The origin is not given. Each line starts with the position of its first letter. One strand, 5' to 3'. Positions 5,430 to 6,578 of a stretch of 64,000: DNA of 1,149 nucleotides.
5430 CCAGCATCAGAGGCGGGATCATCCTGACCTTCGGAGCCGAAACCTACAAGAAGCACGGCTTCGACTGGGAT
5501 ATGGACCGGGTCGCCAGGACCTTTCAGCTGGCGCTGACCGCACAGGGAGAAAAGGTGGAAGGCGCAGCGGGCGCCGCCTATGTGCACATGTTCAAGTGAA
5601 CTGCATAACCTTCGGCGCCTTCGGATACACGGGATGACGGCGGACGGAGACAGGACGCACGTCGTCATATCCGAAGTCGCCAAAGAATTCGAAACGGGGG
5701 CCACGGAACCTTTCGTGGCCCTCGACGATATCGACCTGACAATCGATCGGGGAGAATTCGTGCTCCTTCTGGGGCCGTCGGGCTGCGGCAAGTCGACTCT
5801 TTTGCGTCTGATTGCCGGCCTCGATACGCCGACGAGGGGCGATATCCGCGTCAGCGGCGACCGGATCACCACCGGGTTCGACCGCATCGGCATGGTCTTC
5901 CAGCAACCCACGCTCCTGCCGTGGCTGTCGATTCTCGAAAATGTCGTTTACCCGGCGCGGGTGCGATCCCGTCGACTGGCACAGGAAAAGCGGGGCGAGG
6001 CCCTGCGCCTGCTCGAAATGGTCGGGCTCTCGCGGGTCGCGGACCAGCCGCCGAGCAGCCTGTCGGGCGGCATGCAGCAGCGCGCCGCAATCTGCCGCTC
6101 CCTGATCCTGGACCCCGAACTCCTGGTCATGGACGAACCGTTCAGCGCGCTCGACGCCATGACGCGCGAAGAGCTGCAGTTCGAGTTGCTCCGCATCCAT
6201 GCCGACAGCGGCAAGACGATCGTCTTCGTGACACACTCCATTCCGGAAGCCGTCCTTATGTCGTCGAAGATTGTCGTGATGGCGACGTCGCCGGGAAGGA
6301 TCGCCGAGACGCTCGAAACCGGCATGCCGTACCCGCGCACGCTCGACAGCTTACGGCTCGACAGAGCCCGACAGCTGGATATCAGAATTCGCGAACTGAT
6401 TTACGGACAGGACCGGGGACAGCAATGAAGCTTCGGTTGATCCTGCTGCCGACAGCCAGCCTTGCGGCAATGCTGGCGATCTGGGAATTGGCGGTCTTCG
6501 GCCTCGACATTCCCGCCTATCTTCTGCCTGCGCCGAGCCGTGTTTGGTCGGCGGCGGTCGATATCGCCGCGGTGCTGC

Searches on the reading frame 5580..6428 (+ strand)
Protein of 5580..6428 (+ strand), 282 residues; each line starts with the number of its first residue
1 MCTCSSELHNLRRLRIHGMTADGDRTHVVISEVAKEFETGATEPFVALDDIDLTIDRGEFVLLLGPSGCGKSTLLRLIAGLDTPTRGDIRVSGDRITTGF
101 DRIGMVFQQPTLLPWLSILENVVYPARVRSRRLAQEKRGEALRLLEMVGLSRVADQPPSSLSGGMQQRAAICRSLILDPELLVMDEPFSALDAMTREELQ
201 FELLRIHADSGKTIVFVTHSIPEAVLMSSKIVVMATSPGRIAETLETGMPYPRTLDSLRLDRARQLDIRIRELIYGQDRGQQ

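Call 56: search_protein_families(library=pfam, proteins=[window:5580-6428:+], max_evalue=0.000001)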
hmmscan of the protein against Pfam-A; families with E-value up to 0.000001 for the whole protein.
window:5580-6428:+ (282 aa): 2 families
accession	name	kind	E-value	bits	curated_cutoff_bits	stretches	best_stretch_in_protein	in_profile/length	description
PF00005.33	ABC_tran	-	5.4e-34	118.2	25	1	48-188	1-136/137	ABC transporter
PF13304.12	AAA_21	-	3.6e-10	40.8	27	0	155-223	232-301/304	AAA domain, putative AbiEii toxin, Type IV TA system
